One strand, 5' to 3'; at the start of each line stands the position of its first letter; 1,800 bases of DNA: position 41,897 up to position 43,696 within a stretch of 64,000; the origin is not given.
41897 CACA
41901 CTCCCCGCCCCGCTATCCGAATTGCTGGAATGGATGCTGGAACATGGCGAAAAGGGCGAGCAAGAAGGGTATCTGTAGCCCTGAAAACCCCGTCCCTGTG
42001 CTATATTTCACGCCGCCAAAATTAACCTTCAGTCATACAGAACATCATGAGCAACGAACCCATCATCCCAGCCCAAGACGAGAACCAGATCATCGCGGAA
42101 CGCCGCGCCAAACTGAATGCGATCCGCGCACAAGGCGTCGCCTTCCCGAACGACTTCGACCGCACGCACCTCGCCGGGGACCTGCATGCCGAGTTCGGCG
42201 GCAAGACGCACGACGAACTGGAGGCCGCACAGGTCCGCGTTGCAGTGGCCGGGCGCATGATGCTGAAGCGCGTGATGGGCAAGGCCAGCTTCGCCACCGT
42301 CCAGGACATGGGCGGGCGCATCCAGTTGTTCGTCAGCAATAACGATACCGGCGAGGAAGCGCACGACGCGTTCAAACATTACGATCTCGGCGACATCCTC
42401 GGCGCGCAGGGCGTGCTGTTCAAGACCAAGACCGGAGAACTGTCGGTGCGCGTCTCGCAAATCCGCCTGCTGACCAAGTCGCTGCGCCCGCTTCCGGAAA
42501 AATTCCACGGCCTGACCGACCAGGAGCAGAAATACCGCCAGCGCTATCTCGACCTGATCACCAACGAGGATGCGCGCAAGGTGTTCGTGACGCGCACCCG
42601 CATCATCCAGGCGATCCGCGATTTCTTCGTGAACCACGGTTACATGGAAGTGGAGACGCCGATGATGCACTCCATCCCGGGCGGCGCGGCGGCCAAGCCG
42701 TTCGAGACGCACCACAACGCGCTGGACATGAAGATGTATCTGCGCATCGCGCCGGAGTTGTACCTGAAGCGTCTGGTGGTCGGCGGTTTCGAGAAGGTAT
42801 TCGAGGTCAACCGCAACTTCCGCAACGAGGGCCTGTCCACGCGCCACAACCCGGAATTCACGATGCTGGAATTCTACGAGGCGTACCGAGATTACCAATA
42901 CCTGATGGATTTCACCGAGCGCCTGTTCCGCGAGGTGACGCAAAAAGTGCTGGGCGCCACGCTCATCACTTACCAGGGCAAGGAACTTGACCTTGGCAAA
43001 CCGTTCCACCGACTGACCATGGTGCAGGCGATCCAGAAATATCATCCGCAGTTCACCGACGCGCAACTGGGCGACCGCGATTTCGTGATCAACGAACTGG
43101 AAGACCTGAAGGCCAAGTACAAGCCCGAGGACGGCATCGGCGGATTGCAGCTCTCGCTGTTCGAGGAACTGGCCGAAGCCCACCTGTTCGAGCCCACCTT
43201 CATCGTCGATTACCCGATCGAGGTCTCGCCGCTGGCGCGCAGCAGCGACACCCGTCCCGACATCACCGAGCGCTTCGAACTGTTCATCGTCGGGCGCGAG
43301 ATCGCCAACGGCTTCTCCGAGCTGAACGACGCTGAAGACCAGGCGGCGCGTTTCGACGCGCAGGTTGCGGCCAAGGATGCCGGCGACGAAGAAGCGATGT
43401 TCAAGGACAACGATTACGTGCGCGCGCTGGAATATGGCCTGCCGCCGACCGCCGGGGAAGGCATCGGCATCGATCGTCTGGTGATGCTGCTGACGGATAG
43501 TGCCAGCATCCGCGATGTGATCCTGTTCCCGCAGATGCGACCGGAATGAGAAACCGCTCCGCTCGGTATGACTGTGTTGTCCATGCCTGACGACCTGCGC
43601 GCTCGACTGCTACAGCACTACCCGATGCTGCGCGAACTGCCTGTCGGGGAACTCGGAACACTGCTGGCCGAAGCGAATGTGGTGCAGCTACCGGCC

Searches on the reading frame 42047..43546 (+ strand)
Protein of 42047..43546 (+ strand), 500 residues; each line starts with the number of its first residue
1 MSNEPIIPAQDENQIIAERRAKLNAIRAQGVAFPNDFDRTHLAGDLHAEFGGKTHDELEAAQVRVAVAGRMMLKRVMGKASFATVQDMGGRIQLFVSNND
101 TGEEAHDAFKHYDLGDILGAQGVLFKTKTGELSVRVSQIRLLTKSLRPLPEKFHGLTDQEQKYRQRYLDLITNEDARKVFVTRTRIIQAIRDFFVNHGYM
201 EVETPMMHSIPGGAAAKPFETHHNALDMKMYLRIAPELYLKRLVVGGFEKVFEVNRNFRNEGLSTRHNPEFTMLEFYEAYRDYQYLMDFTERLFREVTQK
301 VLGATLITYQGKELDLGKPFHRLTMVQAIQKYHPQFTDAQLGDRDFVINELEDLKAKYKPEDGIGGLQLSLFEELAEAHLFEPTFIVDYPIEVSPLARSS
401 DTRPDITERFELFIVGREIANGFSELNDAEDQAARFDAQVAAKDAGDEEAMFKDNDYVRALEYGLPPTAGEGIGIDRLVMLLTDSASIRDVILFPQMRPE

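Call 57: find_homologous_proteins(query=window:42047-43546:+, max_evalue=1e-100)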
Query window:42047-43546:+ (500 aa): 8000 proteins with E <= 1e-100 among 8000 candidates; the best 120 are listed.
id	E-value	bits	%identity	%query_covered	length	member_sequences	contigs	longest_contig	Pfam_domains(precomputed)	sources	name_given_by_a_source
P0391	0.0e+0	1122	100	100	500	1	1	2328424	PF01336.32,PF00152.26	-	-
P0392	0.0e+0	1035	92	100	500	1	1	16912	PF01336.32,PF00152.26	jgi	jgi:lysyl-tRNA synthetase class 2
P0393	0.0e+0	1032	90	100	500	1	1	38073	PF01336.32,PF00152.26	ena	-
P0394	0.0e+0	1032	90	100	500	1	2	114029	PF01336.32,PF00152.26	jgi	jgi:lysyl-tRNA synthetase class 2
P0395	0.0e+0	1029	91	100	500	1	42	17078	PF01336.32,PF00152.26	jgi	jgi:lysyl-tRNA synthetase class 2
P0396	0.0e+0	1027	90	100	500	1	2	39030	PF01336.32,PF00152.26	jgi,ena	jgi:lysyl-tRNA synthetase class 2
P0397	0.0e+0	1024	91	100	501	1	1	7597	PF01336.32,PF00152.26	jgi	jgi:lysyl-tRNA synthetase class 2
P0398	0.0e+0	1024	91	100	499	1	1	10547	PF01336.32,PF00152.26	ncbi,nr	ncbi:MAG: lysine--tRNA ligase [Gallionella sp.]|nr:lysine--tRNA ligase [Gallionella sp.]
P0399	0.0e+0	1022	92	98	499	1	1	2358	PF01336.32,PF00152.26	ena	-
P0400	0.0e+0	1020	87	100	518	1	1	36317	PF01336.32,PF00152.26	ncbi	-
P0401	0.0e+0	1019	89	100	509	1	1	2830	PF01336.32,PF00152.26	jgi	-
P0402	0.0e+0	1019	91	98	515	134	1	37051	PF01336.32,PF00152.26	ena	-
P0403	0.0e+0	1019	91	98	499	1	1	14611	PF01336.32,PF00152.26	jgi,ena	-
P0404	0.0e+0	1019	90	100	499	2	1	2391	PF01336.32,PF00152.26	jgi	jgi:lysyl-tRNA synthetase, class II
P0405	0.0e+0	1018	92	98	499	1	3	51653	PF01336.32,PF00152.26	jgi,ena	-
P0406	0.0e+0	1017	89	100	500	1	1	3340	PF01336.32,PF00152.26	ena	-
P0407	0.0e+0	1017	90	100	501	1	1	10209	PF01336.32,PF00152.26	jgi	-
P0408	0.0e+0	1017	92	98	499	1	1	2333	PF01336.32,PF00152.26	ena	-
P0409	0.0e+0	1016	90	100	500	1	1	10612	PF01336.32,PF00152.26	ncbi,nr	ncbi:MAG TPA: lysine--tRNA ligase [Gallionella sp.]|nr:lysine--tRNA ligase [Gallionella sp.]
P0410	0.0e+0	1014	90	100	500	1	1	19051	PF01336.32,PF00152.26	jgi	jgi:lysyl-tRNA synthetase class 2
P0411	0.0e+0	1013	90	100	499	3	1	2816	PF01336.32,PF00152.26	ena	-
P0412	0.0e+0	1013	89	100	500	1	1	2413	PF01336.32,PF00152.26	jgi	-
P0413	0.0e+0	1012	90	98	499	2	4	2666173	PF01336.32,PF00152.26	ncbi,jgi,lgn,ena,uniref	ncbi:lysine--tRNA ligase [Candidatus Ferrigenium straubiae]|jgi:lysyl-tRNA synthetase class 2|uniref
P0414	0.0e+0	1012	89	100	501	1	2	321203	PF01336.32,PF00152.26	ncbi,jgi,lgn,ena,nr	ncbi:MAG TPA: lysine--tRNA ligase [Gallionella sp.]|nr:lysine--tRNA ligase [Gallionella sp.]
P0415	0.0e+0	1011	88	100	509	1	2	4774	PF01336.32,PF00152.26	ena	-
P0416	0.0e+0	1011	89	100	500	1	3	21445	PF01336.32,PF00152.26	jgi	-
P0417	0.0e+0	1010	90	98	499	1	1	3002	PF01336.32,PF00152.26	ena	-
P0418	0.0e+0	1010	89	100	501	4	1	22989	PF01336.32,PF00152.26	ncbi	-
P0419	0.0e+0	1010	91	98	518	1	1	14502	PF01336.32,PF00152.26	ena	-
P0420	0.0e+0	1010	87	100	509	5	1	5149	PF01336.32,PF00152.26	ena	-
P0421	0.0e+0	1010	90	98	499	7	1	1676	PF01336.32,PF00152.26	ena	-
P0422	0.0e+0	1010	91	98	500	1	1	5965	PF01336.32,PF00152.26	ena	-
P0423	1.9e-298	1008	89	100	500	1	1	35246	PF01336.32,PF00152.26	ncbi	-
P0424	2.0e-298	1008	88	100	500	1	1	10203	PF01336.32,PF00152.26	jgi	jgi:lysyl-tRNA synthetase class 2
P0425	2.1e-298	1008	87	100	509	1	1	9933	PF01336.32,PF00152.26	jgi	jgi:lysyl-tRNA synthetase, class II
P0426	3.4e-298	1007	89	100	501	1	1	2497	PF01336.32,PF00152.26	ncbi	-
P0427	4.5e-298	1007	88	100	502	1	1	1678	PF01336.32,PF00152.26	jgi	jgi:lysyl-tRNA synthetase class 2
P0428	4.7e-298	1007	89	100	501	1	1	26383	PF01336.32,PF00152.26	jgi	jgi:lysyl-tRNA synthetase class 2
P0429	5.6e-298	1007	89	100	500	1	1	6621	PF01336.32,PF00152.26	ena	-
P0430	6.8e-298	1006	88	100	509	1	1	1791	PF01336.32,PF00152.26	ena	-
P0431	1.0e-297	1006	89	100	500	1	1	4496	PF01336.32,PF00152.26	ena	-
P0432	1.1e-297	1006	88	100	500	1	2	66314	PF01336.32,PF00152.26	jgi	-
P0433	1.2e-297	1005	89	100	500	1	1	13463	PF01336.32,PF00152.26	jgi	-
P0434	1.4e-297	1005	88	100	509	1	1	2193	PF01336.32,PF00152.26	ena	-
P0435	2.1e-297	1005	89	100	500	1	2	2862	PF01336.32,PF00152.26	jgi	-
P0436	2.4e-297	1004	89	99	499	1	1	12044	PF01336.32,PF00152.26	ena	-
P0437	3.0e-297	1004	89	99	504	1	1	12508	PF01336.32,PF00152.26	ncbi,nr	ncbi:MAG TPA: lysine--tRNA ligase [Gallionella sp.]|nr:lysine--tRNA ligase [Gallionella sp.]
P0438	3.4e-297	1004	89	99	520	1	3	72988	PF01336.32,PF00152.26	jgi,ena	-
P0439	3.4e-297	1004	88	100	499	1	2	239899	PF01336.32,PF00152.26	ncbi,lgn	-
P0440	3.6e-297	1004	88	100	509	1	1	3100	PF01336.32,PF00152.26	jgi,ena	jgi:lysyl-tRNA synthetase class 2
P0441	3.6e-297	1004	88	100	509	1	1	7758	PF01336.32,PF00152.26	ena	-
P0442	3.7e-297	1004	88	100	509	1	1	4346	PF01336.32,PF00152.26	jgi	-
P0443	4.8e-297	1003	90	99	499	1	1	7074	PF01336.32,PF00152.26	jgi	jgi:lysyl-tRNA synthetase class 2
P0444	5.3e-297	1003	89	100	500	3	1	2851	PF01336.32,PF00152.26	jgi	-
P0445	5.4e-297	1003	89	100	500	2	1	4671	PF01336.32,PF00152.26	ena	-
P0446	7.0e-297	1003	88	100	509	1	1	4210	PF01336.32,PF00152.26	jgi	-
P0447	7.7e-297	1003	89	100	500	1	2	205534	PF01336.32,PF00152.26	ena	-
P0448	8.7e-297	1003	89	100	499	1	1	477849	PF01336.32,PF00152.26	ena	-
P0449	9.1e-297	1003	90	99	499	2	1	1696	PF01336.32,PF00152.26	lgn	-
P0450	9.3e-297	1003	89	100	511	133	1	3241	PF01336.32,PF00152.26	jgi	jgi:lysyl-tRNA synthetase, class II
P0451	1.0e-296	1002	87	100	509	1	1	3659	PF01336.32,PF00152.26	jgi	-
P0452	1.0e-296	1002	88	100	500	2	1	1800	PF01336.32,PF00152.26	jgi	jgi:lysyl-tRNA synthetase class 2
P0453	1.1e-296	1002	88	100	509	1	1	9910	PF01336.32,PF00152.26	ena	-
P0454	1.2e-296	1002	88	100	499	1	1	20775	PF01336.32,PF00152.26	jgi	-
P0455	1.5e-296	1002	89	98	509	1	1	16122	PF01336.32,PF00152.26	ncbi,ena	-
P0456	1.8e-296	1002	87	100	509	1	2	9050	PF01336.32,PF00152.26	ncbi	-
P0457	2.1e-296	1001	89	100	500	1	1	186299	PF01336.32,PF00152.26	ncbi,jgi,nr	ncbi:MAG TPA: lysine--tRNA ligase [Gallionellaceae bacterium]|nr:lysine--tRNA ligase [Gallionellacea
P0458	3.1e-296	1001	88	100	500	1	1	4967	PF01336.32,PF00152.26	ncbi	-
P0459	3.2e-296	1001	87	100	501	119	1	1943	PF01336.32,PF00152.26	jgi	jgi:lysyl-tRNA synthetase class 2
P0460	3.9e-296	1000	89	100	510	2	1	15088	PF01336.32,PF00152.26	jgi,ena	-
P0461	4.6e-296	1000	89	100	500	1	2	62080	PF01336.32,PF00152.26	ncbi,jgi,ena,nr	ncbi:MAG: lysine--tRNA ligase [Gallionella sp.]|jgi:lysyl-tRNA synthetase class 2|nr:lysine--tRNA li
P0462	9.3e-296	999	89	100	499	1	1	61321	PF01336.32,PF00152.26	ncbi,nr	ncbi:MAG: lysine--tRNA ligase [Gallionella sp.]|nr:lysine--tRNA ligase [Gallionella sp.]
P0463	1.2e-295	999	88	99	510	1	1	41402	PF01336.32,PF00152.26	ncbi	-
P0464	1.5e-295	999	89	100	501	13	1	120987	PF01336.32,PF00152.26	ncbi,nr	ncbi:MAG: lysine--tRNA ligase [Gallionella sp.]|nr:lysine--tRNA ligase [Gallionella sp.]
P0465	1.9e-295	998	89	100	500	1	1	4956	PF01336.32,PF00152.26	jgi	jgi:lysyl-tRNA synthetase class 2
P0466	2.1e-295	998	87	100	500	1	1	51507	PF01336.32,PF00152.26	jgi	jgi:lysyl-tRNA synthetase class 2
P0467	2.8e-295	998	88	100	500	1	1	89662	PF01336.32,PF00152.26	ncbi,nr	ncbi:MAG TPA: lysine--tRNA ligase [Gallionella sp.]|nr:lysine--tRNA ligase [Gallionella sp.]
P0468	2.9e-295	998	88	100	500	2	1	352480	PF01336.32,PF00152.26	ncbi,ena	-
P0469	3.4e-295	997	88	100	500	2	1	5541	PF01336.32,PF00152.26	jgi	-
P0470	3.6e-295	997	88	100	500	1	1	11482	PF01336.32,PF00152.26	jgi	-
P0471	3.6e-295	997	88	100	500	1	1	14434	PF01336.32,PF00152.26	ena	-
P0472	3.7e-295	997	89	100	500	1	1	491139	PF01336.32,PF00152.26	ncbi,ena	-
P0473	3.8e-295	997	89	100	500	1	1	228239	PF01336.32,PF00152.26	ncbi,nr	ncbi:MAG: lysine--tRNA ligase [Gallionella sp.]|nr:lysine--tRNA ligase [Gallionella sp.]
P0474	6.0e-295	997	87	100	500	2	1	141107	PF01336.32,PF00152.26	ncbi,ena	-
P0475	6.0e-295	997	89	98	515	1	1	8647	PF01409.26,PF01336.32,PF00152.26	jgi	jgi:lysyl-tRNA synthetase, class II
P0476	7.8e-295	996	87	100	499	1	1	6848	PF01336.32,PF00152.26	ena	-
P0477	7.9e-295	996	87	100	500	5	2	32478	PF01336.32,PF00152.26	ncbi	ncbi:MAG: lysine--tRNA ligase [Sideroxyarcus sp.]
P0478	8.0e-295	996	89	98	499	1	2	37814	PF01336.32,PF00152.26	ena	-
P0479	1.0e-294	996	88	100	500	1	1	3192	PF01336.32,PF00152.26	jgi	jgi:lysyl-tRNA synthetase, class II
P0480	1.3e-294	995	88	100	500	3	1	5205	PF01336.32,PF00152.26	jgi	jgi:lysyl-tRNA synthetase class 2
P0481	1.5e-294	995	90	98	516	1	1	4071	PF01336.32,PF00152.26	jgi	jgi:lysyl-tRNA synthetase, class II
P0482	1.5e-294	995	87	100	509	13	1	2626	PF01336.32,PF00152.26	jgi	-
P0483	1.9e-294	995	87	100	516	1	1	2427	PF01336.32,PF00152.26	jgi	-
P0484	2.0e-294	995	88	100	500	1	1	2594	PF01336.32,PF00152.26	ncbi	-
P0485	3.1e-294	994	88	100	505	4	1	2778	PF01336.32,PF00152.26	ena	-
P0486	4.0e-294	994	87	100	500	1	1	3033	PF01336.32,PF00152.26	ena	-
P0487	4.2e-294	994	88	100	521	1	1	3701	PF01336.32,PF00152.26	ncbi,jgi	-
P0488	4.3e-294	994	87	100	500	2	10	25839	PF01336.32,PF00152.26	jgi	jgi:lysyl-tRNA synthetase class 2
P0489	6.0e-294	993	88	100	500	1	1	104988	PF01336.32,PF00152.26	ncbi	ncbi:MAG: lysine--tRNA ligase [Gallionella sp.]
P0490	6.3e-294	993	90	98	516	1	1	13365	PF01336.32,PF00152.26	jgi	-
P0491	8.8e-294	993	88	100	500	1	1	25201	PF01336.32,PF00152.26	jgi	jgi:lysyl-tRNA synthetase, class II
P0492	1.5e-293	992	87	100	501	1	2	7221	PF01336.32,PF00152.26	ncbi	-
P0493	2.0e-293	992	88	98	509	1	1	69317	PF01336.32,PF00152.26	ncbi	-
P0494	2.5e-293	991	87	100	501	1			PF01336.32,PF00152.26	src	-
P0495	2.6e-293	991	87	100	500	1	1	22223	PF01336.32,PF00152.26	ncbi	-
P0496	2.7e-293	991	87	100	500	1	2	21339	PF01336.32,PF00152.26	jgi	-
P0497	3.9e-293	991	88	100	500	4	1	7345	PF01336.32,PF00152.26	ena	-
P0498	4.1e-293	991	86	100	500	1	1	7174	PF01336.32,PF00152.26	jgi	jgi:lysyl-tRNA synthetase class 2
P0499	5.4e-293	990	88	100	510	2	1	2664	PF01336.32,PF00152.26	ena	-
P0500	6.2e-293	990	87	100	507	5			PF01336.32,PF00152.26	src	-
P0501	8.7e-293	989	89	98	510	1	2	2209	PF01336.32,PF00152.26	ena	-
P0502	8.8e-293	989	87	100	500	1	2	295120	PF01336.32,PF00152.26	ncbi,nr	ncbi:MAG: lysine--tRNA ligase [Gammaproteobacteria bacterium]|nr:lysine--tRNA ligase [Gammaproteobac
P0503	9.3e-293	989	88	98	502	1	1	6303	PF01336.32,PF00152.26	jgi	jgi:lysyl-tRNA synthetase class 2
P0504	9.9e-293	989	87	100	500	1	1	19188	PF01336.32,PF00152.26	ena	-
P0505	1.3e-292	989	87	100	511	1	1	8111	PF01336.32,PF00152.26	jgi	jgi:lysyl-tRNA synthetase, class II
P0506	1.4e-292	989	86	100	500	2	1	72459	PF01336.32,PF00152.26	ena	-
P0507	2.0e-292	988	86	100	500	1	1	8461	PF01336.32,PF00152.26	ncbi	ncbi:MAG: lysine--tRNA ligase [Gallionella sp.]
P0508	4.4e-292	987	87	98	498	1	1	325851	PF01336.32,PF00152.26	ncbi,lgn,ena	ncbi:MAG: lysine--tRNA ligase [Pseudomonadota bacterium]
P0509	5.4e-292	987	88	99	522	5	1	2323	PF01336.32,PF00152.26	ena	-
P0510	7.0e-292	986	89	98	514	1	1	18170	PF01336.32,PF00152.26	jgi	-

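Call 58: find_encoding_contigs(protein=P0413, flank=8000, max_places=1)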
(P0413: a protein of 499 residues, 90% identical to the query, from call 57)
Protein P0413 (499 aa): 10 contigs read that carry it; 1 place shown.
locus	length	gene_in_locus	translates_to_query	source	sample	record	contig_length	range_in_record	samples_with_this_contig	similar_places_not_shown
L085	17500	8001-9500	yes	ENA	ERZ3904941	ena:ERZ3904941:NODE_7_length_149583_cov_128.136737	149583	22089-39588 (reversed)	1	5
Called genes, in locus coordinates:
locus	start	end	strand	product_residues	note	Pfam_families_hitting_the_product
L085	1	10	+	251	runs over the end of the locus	-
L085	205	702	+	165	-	-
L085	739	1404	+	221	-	PF09641:DUF2026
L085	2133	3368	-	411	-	PF00696:AA_kinase, PF01842:ACT, PF22468:ACT_9 (weak), PF01842:ACT (weak), PF13840:ACT_7, PF22468:ACT_9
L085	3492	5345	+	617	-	PF01368:DHH, PF02272:DHHA1, PF17768:RecJ_OB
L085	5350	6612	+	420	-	PF02308:MgtC, PF13194:DUF4010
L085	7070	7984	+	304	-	PF03462:PCRF, PF00472:RF-1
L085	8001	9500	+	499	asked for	PF01336:tRNA_anti-codon, PF00152:tRNA-synt_2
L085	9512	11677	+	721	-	PF00403:HMA, PF00122:E1-E2_ATPase, PF00702:Hydrolase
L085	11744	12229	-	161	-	-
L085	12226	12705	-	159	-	PF00578:AhpC-TSA, PF08534:Redoxin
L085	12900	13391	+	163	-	PF25559:DUF7931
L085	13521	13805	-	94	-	-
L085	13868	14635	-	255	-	PF00753:Lactamase_B, PF23023:Anti-Pycsar_Apyc1, PF12706:Lactamase_B_2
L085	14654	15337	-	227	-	PF06804:BamC_C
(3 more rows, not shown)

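Call 59: find_encoding_contigs(protein=P0414, flank=8000, max_places=1)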
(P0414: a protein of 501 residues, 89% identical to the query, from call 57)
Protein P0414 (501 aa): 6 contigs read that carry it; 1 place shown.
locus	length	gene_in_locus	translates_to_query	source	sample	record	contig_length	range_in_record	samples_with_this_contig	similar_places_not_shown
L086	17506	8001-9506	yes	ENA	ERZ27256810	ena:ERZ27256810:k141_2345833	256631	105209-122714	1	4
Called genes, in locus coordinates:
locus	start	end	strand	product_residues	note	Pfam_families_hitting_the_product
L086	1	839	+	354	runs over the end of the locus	PF01817:CM_2, PF00800:PDT, PF01842:ACT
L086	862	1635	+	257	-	PF13489:Methyltransf_23, PF08242:Methyltransf_12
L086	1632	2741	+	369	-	PF00155:Aminotran_1_2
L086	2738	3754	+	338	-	PF18152:DAHP_snth_FXD, PF00793:DAHP_synth_1, PF03102:NeuB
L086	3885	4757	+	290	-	PF03807:F420_oxidored (faint), PF02153:PDH_N, PF20463:PDH_C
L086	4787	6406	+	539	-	PF02366:PMT, PF13231:PMT_2, PF18583:Arnt_C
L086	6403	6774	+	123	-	PF00892:EamA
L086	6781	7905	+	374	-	PF01041:DegT_DnrJ_EryC1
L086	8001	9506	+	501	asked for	PF01336:tRNA_anti-codon, PF00152:tRNA-synt_2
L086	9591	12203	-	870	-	PF02687:FtsX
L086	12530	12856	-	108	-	PF05016:ParE_toxin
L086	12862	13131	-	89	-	PF02604:PhdYeFM_antitox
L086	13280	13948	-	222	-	PF00005:ABC_tran, PF13304:AAA_21 (faint)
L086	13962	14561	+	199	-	PF25182:NonGDSL, PF00657:Lipase_GDSL, PF13472:Lipase_GDSL_2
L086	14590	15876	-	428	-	PF00285:Citrate_synt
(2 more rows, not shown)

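Call 60: find_encoding_contigs(protein=P0448, flank=8000, max_places=1)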
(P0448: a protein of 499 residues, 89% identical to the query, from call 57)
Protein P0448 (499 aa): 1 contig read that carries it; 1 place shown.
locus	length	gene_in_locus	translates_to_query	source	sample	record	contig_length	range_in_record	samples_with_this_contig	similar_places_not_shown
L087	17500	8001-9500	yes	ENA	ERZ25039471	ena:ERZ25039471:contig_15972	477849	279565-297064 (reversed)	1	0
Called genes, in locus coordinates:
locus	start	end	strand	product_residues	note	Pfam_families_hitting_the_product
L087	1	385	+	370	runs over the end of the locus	PF02885:Glycos_trans_3N, PF00591:Glycos_transf_3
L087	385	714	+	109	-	PF00355:Rieske, PF13806:Rieske_2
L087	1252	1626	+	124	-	PF00239:Resolvase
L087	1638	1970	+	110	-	-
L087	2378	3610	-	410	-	PF00696:AA_kinase, PF01842:ACT (weak), PF22468:ACT_9 (weak), PF01842:ACT (weak), PF13840:ACT_7, PF22468:ACT_9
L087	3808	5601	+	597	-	PF01368:DHH, PF02272:DHHA1, PF17768:RecJ_OB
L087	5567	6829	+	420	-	PF02308:MgtC, PF13194:DUF4010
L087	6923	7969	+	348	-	PF03462:PCRF, PF00472:RF-1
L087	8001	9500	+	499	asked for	PF01336:tRNA_anti-codon, PF00152:tRNA-synt_2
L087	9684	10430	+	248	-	PF00027:cNMP_binding, PF13545:HTH_Crp_2, PF00325:Crp (weak)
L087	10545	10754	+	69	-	PF11127:YgaP-like_TM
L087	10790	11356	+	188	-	PF00877:NLPC_P60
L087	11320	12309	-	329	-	PF13406:SLT_2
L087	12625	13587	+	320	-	PF07992:Pyr_redox_2, PF12831:FAD_oxidored (faint), PF13738:Pyr_redox_3, PF00070:Pyr_redox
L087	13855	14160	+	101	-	PF01713:Smr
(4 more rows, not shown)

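Call 61: find_encoding_contigs(protein=P0472, flank=8000, max_places=1)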
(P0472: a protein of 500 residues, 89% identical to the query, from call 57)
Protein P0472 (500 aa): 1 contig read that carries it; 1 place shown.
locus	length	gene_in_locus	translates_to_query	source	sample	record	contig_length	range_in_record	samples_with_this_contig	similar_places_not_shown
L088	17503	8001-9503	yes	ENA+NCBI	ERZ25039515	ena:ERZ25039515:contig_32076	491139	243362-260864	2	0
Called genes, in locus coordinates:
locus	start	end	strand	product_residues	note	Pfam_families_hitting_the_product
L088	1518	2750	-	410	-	PF00696:AA_kinase, PF01842:ACT (weak), PF22468:ACT_9 (weak), PF01842:ACT (weak), PF13840:ACT_7, PF22468:ACT_9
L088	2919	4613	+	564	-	PF01368:DHH, PF02272:DHHA1, PF17768:RecJ_OB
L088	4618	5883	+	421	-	PF02308:MgtC, PF13194:DUF4010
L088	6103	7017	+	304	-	PF03462:PCRF, PF00472:RF-1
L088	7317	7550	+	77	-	PF02604:PhdYeFM_antitox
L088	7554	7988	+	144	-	PF01850:PIN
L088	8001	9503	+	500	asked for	PF01336:tRNA_anti-codon, PF00152:tRNA-synt_2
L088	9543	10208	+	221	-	PF00027:cNMP_binding, PF13545:HTH_Crp_2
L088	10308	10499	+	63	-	PF11127:YgaP-like_TM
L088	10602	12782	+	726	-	PF00403:HMA, PF00122:E1-E2_ATPase, PF00702:Hydrolase, PF08282:Hydrolase_3 (faint)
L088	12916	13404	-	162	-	-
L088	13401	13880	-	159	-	PF00578:AhpC-TSA, PF08534:Redoxin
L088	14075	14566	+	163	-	PF25559:DUF7931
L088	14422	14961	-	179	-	-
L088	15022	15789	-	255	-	PF00753:Lactamase_B, PF23023:Anti-Pycsar_Apyc1, PF12706:Lactamase_B_2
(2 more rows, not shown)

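Call 62: find_encoding_contigs(protein=P0468, flank=8000, max_places=1)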
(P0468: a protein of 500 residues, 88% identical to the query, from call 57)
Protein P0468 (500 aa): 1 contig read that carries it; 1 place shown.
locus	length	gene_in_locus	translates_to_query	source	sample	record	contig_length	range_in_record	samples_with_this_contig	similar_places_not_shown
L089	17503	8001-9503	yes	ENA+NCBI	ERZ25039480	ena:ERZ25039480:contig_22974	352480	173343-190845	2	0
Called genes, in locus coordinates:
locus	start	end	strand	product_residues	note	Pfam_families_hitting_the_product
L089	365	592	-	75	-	-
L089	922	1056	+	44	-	-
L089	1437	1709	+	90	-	-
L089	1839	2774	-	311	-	PF00480:ROK, PF02685:Glucokinase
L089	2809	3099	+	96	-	PF00708:Acylphosphatase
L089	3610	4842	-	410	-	PF00696:AA_kinase, PF01842:ACT (weak), PF22468:ACT_9 (weak), PF01842:ACT (weak), PF13840:ACT_7, PF22468:ACT_9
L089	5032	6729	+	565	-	PF01368:DHH, PF02272:DHHA1, PF17768:RecJ_OB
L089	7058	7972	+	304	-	PF03462:PCRF, PF00472:RF-1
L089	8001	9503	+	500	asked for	PF01336:tRNA_anti-codon, PF00152:tRNA-synt_2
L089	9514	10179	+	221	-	PF00027:cNMP_binding, PF13545:HTH_Crp_2, PF00325:Crp (weak)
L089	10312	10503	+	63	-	PF11127:YgaP-like_TM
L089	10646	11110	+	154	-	PF00877:NLPC_P60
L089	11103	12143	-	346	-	PF13406:SLT_2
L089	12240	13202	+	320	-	PF07992:Pyr_redox_2, PF12831:FAD_oxidored (faint), PF13738:Pyr_redox_3, PF00070:Pyr_redox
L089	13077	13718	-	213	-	-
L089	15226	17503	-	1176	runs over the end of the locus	PF02463:SMC_N, PF13175:AAA_15 (weak), PF13304:AAA_21 (weak), PF13476:AAA_23 (weak), PF06470:SMC_hinge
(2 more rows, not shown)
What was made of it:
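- Closest known: Smc-ScpAB. Different: g3 is shorter; the smc gene in a related locus encodes 1176 aa (call 62).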

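Call 63: find_encoding_contigs(protein=P0473, flank=8000, max_places=1)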
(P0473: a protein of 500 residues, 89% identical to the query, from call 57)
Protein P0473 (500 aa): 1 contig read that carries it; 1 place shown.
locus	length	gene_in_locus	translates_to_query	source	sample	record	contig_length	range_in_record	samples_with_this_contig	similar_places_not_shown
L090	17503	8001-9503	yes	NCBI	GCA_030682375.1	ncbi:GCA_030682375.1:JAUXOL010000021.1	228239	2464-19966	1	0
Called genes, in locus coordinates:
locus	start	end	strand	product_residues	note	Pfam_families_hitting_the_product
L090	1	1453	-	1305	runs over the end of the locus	PF13018:ESPR, PF05860:TPS, PF18657:YDG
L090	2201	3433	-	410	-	PF00696:AA_kinase, PF01842:ACT, PF22468:ACT_9, PF01842:ACT (weak), PF13840:ACT_7, PF22468:ACT_9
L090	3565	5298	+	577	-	PF01368:DHH, PF02272:DHHA1, PF17768:RecJ_OB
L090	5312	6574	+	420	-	PF02308:MgtC, PF13194:DUF4010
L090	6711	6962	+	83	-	-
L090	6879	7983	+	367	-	PF03462:PCRF, PF00472:RF-1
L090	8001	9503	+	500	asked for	PF01336:tRNA_anti-codon, PF00152:tRNA-synt_2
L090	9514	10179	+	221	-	PF00027:cNMP_binding, PF13545:HTH_Crp_2, PF00325:Crp (weak)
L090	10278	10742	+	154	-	-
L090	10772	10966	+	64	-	PF11127:YgaP-like_TM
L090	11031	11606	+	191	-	PF11845:Tll0287-like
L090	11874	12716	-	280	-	PF01145:Band_7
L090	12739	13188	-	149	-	PF01957:NfeD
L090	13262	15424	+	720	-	PF00403:HMA, PF00122:E1-E2_ATPase, PF00702:Hydrolase, PF08282:Hydrolase_3 (faint)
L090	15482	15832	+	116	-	-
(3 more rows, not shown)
